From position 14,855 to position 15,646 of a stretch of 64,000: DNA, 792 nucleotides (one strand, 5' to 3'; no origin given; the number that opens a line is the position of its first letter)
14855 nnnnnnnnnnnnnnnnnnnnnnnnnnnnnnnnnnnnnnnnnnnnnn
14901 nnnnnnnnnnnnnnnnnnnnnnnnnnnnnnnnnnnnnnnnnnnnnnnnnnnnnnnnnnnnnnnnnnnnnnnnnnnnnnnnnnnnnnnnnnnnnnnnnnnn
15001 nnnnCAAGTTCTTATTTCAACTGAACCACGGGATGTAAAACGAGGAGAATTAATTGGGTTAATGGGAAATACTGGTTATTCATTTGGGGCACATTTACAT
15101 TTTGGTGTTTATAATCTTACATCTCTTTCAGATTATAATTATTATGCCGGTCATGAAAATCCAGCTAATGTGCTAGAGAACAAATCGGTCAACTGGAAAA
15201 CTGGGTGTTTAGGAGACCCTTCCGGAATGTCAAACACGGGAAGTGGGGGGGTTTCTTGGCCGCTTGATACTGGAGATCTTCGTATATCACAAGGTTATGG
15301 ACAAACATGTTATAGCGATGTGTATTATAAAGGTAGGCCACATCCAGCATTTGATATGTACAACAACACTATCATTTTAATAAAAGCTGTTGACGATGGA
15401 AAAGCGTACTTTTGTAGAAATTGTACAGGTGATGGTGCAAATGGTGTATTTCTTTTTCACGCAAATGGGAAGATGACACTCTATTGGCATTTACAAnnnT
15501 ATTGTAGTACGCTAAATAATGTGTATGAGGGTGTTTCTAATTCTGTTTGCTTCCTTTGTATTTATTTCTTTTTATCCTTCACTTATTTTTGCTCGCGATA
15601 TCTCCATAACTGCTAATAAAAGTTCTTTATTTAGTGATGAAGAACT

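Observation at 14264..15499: FtsEX-associated EnvC-like protein carries an apparently circularly permuted M23/LytM domain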

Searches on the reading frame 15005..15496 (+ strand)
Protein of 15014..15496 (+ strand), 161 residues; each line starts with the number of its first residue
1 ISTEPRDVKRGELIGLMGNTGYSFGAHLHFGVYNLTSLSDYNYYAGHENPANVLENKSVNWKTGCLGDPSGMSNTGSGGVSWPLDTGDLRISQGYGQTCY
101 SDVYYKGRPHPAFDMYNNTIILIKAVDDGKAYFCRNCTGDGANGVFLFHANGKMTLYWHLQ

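Call 11: search_protein_families(library=pfam, proteins=[window:15014-15496:+], max_evalue=10)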
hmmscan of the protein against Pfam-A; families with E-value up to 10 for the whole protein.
seq(161 aa): 1 family
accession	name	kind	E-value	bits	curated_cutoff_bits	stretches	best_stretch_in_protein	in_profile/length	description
PF01551.29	Peptidase_M23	-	3e-11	43.8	28.7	2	7-34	62-89/96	Peptidase family M23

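Call 28: find_related_loci(query=A2, collection=genome_contigs, flank=5000)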
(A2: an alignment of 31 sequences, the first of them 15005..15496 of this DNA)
Query A2 (164 aa) in genome_contigs; peptide patterns used: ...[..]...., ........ (x = any residue, [..] = any of these).
109 stretches matched a pattern; 52 encode a relative of the query (tblastn E <= 1e-3); 52 distinct loci.
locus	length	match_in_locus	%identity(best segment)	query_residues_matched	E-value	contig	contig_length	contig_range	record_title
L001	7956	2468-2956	81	2-164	4e-97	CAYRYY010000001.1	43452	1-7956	MAG TPA_asm: uncultured Gammaproteobacteria bacterium isolate SRP286056_co1_491 genome assembly, contig: NODE_871_length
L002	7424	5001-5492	72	1-164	1e-91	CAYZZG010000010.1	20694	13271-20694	MAG TPA_asm: uncultured Gammaproteobacteria bacterium isolate binchicken_co251_287 genome assembly, contig: NODE_3556_le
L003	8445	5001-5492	74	1-164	7e-89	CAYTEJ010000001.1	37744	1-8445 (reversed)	MAG TPA_asm: uncultured Gammaproteobacteria bacterium isolate binchicken_co110_1204 genome assembly, contig: NODE_2515_l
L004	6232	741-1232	73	1-164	1e-88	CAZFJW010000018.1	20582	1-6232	MAG TPA_asm: uncultured Gammaproteobacteria bacterium isolate SRP342105_co1_31 genome assembly, contig: NODE_3439_length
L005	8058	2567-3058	71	1-164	1e-88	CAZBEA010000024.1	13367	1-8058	MAG TPA_asm: uncultured Gammaproteobacteria bacterium isolate binchicken_co16_305 genome assembly, contig: NODE_7789_len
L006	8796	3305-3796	68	1-164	5e-85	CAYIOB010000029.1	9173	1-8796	MAG TPA_asm: uncultured Gammaproteobacteria bacterium isolate ERP119705_co25_644 genome assembly, contig: NODE_7292_leng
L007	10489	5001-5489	66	1-164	2e-81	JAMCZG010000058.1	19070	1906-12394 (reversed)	MAG: Patescibacteria group bacterium isolate FK_Sedi_B_Bin.314 NODE_10190_length_19070_cov_4.09418, whole genome shotgun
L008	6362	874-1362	68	2-164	6e-81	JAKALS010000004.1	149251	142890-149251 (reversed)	MAG: bacterium isolate WY5.bin132 NODE_158_length_149251_cov_6.498672, whole genome shotgun sequence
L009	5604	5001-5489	67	2-164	5e-80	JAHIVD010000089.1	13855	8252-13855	MAG: Patescibacteria group bacterium isolate MM_PC_MetaG.mb.55 MM_PC_MetaG.mb.55_k141_1828857, whole genome shotgun sequ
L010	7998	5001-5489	67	2-164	4e-80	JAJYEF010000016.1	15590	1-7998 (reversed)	MAG: bacterium isolate DBS1-1.bin22 NODE_6507_length_15590_cov_4.580094, whole genome shotgun sequence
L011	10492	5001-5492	68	1-164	2e-79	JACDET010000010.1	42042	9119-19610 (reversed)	MAG: Candidatus Levyibacteriota bacterium isolate MGR_bin367 SD2903_NODE_83_length_42042_cov_1.269307, whole genome shot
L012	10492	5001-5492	68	1-164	7e-79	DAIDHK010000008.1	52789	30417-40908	MAG TPA_asm: Candidatus Levyibacteriota bacterium isolate clean343 NODE_8_length_52789_cov_12.075239, whole genome shotg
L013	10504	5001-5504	68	1-164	2e-78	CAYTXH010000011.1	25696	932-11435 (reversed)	MAG TPA_asm: uncultured Gammaproteobacteria bacterium isolate SRP278252_co2_10 genome assembly, contig: NODE_3787_length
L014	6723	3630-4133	68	1-164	3e-78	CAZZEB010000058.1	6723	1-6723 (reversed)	MAG TPA_asm: uncultured Gammaproteobacteria bacterium isolate SRP342105_co1_364 genome assembly, contig: NODE_16088_leng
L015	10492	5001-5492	66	1-164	6e-75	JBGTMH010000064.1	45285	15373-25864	MAG: Patescibacteria group bacterium isolate JTS-RE358 k141_821326, whole genome shotgun sequence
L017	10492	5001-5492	67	1-164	8e-74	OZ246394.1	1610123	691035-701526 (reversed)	MAG: uncultured Gammaproteobacteria bacterium isolate SRP292972_co1_11 genome assembly, chromosome: 1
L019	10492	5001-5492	66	1-164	4e-73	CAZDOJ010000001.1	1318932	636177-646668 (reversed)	MAG TPA_asm: uncultured Gammaproteobacteria bacterium isolate SRP292972_co3_93 genome assembly, contig: NODE_1_length_13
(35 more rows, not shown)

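Call 31: predict_structure(alignment_id=A2)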
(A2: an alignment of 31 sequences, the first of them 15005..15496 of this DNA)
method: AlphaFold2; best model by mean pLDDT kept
length: 164 residues; sequences in the alignment: 31
mean_pLDDT: 91.3   pTM: 0.89
mean pLDDT of the five models: 91.3, 90.1, 88.5, 86.6, 80.3
residues with pLDDT >= 90: 128; 70-90: 28; 50-70: 7; < 50: 1
segments of 3 or more residues with pLDDT < 50: none
pLDDT, mean of each block of 10 residues (from residue 1): 68 96 86 96 92 97 94 96 95 95 87 96 96 89 84 94 92
secondary structure, 60 per line:
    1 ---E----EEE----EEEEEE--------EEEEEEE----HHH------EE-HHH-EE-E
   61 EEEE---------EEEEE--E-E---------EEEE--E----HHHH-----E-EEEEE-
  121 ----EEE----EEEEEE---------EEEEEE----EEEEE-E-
elements in order: E9-11 E16-21 E30-36 E60-64 E74-78 E93-96 H104-107 E115-119 E125-127 E132-137 E147-152 E157-161

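Call 33: fold_search(model_id=the predicted structure, library=pdb)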
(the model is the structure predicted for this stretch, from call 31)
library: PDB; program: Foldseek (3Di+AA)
matches with E <= 10: 77; with E <= 0.001: 0
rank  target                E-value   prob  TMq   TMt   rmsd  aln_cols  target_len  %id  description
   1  4mx3_B                2.5e-01  0.09  0.14  0.10  10.4       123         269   11  Crystal Structure of PKA RIalpha Homodimer (released 2014-01-15)
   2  9v86_B                1.9e+00  0.03  0.19  0.09  16.5       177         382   14  Cryo-EM structure of KICSTOR CCC complex (state 3) (released 2025-11-12)
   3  4a2u_D                2.0e+00  0.02  0.11  0.10  10.4       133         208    8  CRP(CAP) from Myco. Tuberculosis, with cAMP (released 2012-10-10)
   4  9v6e_B                2.5e+00  0.03  0.19  0.09  16.9       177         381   12  Cryo-EM structure of human full length KICSTOR complex (state 1) (released 2025-11-12)
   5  8ach_D                2.5e+00  0.01  0.12  0.06  19.4       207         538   10  Nudaurelia capensis omega virus maturation intermediate captured at pH5.6 (insect cell expressed VLPs): large class fr (released 2022-12-28)
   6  1ib5                  2.6e+00  0.02  0.16  0.17  16.6       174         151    8  X-RAY 3D STRUCTURE OF P.LEIOGNATHI CU,ZN SOD MUTANT W83Y (released 2001-05-09)
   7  6h7e_A                2.7e+00  0.01  0.12  0.09  10.7       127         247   10  GEF regulatory domain (released 2020-02-19)
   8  6uo6_A                2.9e+00  0.03  0.16  0.06  15.8       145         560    9  Crystal Structure of the R422Q missense variant of human PGM1 (released 2020-03-04)
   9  9van_B                3.0e+00  0.03  0.19  0.09  16.1       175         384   14  Cryo-EM structure of human full length KICSTOR complex (state 2) (released 2025-11-12)
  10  8g2g_A                3.0e+00  0.01  0.15  0.09  16.6       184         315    9  Crystal structure of PRMT3 with compound YD1113 (released 2023-04-26)
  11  8b14_B                3.0e+00  0.01  0.10  0.04  20.1       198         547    6  T5 Receptor Binding Protein pb5 in complex with its E. coli receptor FhuA (released 2023-02-08)
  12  2xhc                  3.2e+00  0.01  0.12  0.08  13.4       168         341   12  Crystal Structure of Thermotoga maritima N-utilization Substance G (NusG) (released 2011-06-29)
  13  5hz9_F                3.4e+00  0.04  0.14  0.17   7.2        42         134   17  human FABP3 in complex with 6-Chloro-2-methyl-4-phenyl-quinoline-3-carboxylic acid (released 2016-12-14)
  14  8shj_B                3.4e+00  0.02  0.14  0.09  11.7       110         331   11  Crystal structure of the WD-repeat domain of human WDR91 in complex with MR45279 (released 2023-07-05)
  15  5jn5_A                3.6e+00  0.02  0.16  0.06  16.3       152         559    9  Crystal structure of the D263Y missense variant of human PGM1 (released 2017-02-08)
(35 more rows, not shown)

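Call 43: search_protein_representatives(alignment_id=A2)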
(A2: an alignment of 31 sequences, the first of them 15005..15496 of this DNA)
Query: 31 sequences, 164 profile positions. Proteins with E-value up to 0.001 (for the whole library): 7198; up to 1e-10: 169; up to 1e-30: 23. The best 150 are listed.
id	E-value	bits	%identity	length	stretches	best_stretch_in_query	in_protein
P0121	2.4e-84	297.7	-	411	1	2-164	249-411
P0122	5.5e-60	218.5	-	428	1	3-164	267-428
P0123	3.1e-59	216.0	-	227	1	5-163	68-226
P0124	3.0e-54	199.8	-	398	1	6-164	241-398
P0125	3.7e-54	199.5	-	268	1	2-164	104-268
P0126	1.0e-53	198.1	-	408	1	7-164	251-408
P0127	1.1e-50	188.3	-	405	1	9-164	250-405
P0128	2.2e-48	180.8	-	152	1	12-164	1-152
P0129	3.4e-47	176.9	-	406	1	7-164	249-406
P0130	4.5e-47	176.5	-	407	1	7-164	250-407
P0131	1.6e-43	164.9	-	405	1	6-164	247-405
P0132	9.4e-42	159.2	-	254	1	9-164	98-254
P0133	3.4e-41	157.4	-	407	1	7-163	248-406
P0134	3.8e-41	157.2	-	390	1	7-164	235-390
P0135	2.1e-39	151.6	-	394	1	7-164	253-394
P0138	6.8e-35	136.9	-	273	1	8-164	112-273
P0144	1.3e-29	119.7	-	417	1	7-164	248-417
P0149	1.5e-25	106.5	-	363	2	83-164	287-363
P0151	8.5e-25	104.1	-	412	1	5-163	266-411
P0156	3.8e-19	85.7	-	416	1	3-164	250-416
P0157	4.8e-19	85.4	-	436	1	9-164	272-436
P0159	6.8e-18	81.6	-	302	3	9-163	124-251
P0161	3.1e-17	79.5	-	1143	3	8-164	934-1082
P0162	9.4e-17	77.9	-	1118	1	8-164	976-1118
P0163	3.6e-16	76.0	-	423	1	8-163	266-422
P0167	1.9e-15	73.7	-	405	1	5-164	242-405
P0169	3.9e-15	72.7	-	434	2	59-163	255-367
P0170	6.1e-15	72.0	-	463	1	10-164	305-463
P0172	7.3e-15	71.8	-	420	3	8-39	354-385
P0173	1.0e-14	71.3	-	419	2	7-41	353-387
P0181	6.7e-14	68.6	-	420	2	8-40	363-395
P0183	1.1e-13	68.0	-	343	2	67-163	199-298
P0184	1.1e-13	67.9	-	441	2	6-57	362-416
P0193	4.8e-13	65.9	-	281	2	51-163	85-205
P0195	6.4e-13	65.5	-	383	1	10-163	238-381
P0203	1.2e-12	64.6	-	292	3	7-163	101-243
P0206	1.5e-12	64.2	-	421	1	7-164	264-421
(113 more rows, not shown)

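Call 46: list_cluster_members(proteins=[P0129, P0144, P0151, P0156, P0162, P0163, P0167, P0170, P0195, P0206])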
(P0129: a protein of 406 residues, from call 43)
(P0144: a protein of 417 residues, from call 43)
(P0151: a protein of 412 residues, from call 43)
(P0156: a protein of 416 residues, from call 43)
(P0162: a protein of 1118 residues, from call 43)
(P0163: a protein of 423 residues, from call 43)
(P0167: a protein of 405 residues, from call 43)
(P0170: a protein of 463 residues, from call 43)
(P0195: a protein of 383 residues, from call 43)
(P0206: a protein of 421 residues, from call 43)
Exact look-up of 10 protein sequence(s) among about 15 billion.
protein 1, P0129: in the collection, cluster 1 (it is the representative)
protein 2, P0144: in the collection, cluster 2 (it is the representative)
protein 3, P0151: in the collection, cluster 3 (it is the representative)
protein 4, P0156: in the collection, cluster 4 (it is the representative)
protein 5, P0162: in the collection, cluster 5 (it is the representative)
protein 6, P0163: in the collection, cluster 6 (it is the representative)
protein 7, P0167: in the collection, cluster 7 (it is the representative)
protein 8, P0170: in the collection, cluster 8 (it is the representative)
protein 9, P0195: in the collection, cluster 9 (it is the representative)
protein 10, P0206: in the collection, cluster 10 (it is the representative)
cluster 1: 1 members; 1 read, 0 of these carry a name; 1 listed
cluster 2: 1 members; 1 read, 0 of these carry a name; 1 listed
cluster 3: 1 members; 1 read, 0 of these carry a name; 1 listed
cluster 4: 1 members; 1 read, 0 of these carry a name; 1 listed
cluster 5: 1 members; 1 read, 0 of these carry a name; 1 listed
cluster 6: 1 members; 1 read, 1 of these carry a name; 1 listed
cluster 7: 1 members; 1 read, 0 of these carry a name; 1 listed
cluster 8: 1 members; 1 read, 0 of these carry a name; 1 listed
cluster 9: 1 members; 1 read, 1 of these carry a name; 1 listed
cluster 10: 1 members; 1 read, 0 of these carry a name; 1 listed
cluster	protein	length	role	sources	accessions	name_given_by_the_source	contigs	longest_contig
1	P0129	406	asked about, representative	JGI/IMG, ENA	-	-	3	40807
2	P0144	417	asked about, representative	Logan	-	-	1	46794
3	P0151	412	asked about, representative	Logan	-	-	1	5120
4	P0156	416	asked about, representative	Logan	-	-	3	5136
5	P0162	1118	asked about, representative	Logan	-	-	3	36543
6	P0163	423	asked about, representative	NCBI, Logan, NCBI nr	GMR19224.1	MAG: hypothetical protein BMS9Abin34_355 [Patescibacteria group bacterium]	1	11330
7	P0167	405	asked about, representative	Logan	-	-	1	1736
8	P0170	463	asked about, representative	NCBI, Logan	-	-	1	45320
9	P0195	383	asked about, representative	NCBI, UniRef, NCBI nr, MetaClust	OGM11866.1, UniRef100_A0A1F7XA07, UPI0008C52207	hypothetical protein A2Z22_01435 [Candidatus Woesebacteria bacterium RBG_16_34_12] | Peptidase M23 domain-containing protein n=1 Tax=Candidatus Woesebacteria bacterium ... | MAG: hypothetical protein A2Z22_01435 [Candidatus Woesebacteria bacterium RBG_16_34_12]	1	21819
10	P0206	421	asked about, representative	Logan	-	-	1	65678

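Call 47: find_encoding_contigs(protein=P0195, flank=5000, max_places=2)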
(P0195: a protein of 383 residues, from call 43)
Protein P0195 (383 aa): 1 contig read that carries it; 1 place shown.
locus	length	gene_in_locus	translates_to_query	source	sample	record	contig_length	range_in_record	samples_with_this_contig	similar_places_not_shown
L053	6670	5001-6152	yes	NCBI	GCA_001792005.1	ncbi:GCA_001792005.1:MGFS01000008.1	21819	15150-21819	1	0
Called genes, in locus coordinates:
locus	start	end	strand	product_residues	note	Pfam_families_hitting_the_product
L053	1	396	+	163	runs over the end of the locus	-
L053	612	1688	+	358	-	PF03462:PCRF, PF00472:RF-1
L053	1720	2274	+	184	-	-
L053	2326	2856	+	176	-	-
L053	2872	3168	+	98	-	-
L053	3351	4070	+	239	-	PF13191:AAA_16 (weak), PF20720:nSTAND3 (weak), PF00005:ABC_tran, PF13304:AAA_21 (faint), PF13401:AAA_22 (weak)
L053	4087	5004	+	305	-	PF18075:FtsX_ECD, PF02687:FtsX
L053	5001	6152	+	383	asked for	PF01551:Peptidase_M23 (faint)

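Call 48: find_encoding_contigs(protein=P0172, flank=5000, max_places=2)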
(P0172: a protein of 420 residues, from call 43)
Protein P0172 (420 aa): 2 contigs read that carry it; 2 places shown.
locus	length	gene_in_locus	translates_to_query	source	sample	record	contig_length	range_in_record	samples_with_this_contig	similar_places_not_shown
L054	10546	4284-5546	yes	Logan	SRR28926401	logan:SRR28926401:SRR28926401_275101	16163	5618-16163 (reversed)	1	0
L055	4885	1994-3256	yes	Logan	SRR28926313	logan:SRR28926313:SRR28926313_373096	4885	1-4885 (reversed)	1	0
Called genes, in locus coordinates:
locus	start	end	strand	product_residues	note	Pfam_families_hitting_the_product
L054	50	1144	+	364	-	PF01098:FTSW_RODA_SPOVE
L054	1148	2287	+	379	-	PF03033:Glyco_transf_28, PF04101:Glyco_tran_28_C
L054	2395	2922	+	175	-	-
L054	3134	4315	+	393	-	PF00749:tRNA-synt_1c, PF19269:Anticodon_2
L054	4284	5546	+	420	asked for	PF01551:Peptidase_M23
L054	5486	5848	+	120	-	-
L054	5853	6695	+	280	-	PF13847:Methyltransf_31 (weak), PF08241:Methyltransf_11, PF08242:Methyltransf_12 (weak), PF13649:Methyltransf_25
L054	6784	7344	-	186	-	-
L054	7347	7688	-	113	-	-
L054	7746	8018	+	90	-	PF01016:Ribosomal_L27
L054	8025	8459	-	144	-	PF01281:Ribosomal_L9_N, PF03948:Ribosomal_L9_C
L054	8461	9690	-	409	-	PF22694:CtpB_N-like (faint), PF00595:PDZ, PF13180:PDZ_2, PF17820:PDZ_6, PF03572:Peptidase_S41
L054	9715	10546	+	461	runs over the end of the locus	PF01406:tRNA-synt_1e, PF01921:tRNA-synt_1f (faint), PF09334:tRNA-synt_1g (faint)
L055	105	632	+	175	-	-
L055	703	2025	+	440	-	PF00749:tRNA-synt_1c, PF19269:Anticodon_2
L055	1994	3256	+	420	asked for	PF01551:Peptidase_M23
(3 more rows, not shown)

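Call 49: find_encoding_contigs(protein=P0184, flank=4000, max_places=1)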
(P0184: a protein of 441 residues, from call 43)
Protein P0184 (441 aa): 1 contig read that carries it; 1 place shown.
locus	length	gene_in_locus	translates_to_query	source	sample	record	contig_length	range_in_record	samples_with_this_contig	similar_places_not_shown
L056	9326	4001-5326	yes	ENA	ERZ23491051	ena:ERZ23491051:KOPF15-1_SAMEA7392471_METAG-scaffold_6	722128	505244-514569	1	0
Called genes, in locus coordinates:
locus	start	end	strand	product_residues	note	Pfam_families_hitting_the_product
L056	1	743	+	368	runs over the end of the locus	PF01098:FTSW_RODA_SPOVE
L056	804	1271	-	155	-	-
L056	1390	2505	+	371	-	PF03033:Glyco_transf_28, PF04101:Glyco_tran_28_C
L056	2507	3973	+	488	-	PF00749:tRNA-synt_1c, PF19269:Anticodon_2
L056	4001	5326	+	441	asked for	PF01551:Peptidase_M23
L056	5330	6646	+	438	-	PF00070:Pyr_redox (faint), PF00890:FAD_binding_2 (weak), PF01266:DAO (weak), PF01494:FAD_binding_3 (faint), PF01593:Amino_oxidase, PF07992:Pyr_redox_2, PF12831:FAD_oxidored (weak), PF13450:NAD_binding_8, +1 more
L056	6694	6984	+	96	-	PF07866:DUF1653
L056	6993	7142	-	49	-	-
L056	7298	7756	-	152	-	PF00293:NUDIX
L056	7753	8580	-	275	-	PF01177:Asp_Glu_race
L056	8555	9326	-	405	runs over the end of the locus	PF07690:MFS_1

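Call 50: find_encoding_contigs(protein=P0169, flank=4000, max_places=1)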
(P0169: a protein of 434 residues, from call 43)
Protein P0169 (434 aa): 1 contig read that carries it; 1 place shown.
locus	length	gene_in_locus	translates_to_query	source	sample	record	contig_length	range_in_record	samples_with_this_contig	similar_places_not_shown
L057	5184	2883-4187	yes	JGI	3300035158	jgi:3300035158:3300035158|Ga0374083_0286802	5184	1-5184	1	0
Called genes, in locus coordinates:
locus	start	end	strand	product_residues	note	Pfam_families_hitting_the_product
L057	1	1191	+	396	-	?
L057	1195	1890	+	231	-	PF00005:ABC_tran, PF13304:AAA_21 (faint)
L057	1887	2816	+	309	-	PF18075:FtsX_ECD, PF02687:FtsX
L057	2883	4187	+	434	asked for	PF01551:Peptidase_M23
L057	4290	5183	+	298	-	?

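Call 51: find_encoding_contigs(protein=P0181, flank=4000, max_places=1)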
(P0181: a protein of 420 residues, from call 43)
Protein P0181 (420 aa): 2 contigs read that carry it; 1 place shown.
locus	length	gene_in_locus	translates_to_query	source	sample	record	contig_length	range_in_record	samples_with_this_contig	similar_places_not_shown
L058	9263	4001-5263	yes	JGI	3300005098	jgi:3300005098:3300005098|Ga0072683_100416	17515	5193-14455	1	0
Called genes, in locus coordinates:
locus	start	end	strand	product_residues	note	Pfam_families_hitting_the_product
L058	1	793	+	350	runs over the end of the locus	PF00294:PfkB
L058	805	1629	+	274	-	PF01875:Memo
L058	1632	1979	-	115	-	PF04430:DUF498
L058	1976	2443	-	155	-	PF06695:Sm_multidrug_ex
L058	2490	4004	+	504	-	PF00749:tRNA-synt_1c, PF19269:Anticodon_2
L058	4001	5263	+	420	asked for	PF01551:Peptidase_M23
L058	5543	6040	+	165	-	-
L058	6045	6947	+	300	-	PF01565:FAD_binding_4, PF02873:MurB_C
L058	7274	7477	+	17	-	-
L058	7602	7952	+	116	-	-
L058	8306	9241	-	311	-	PF01323:DSBA (weak), PF25011:VSR_TRX, PF13462:Thioredoxin_4 (weak)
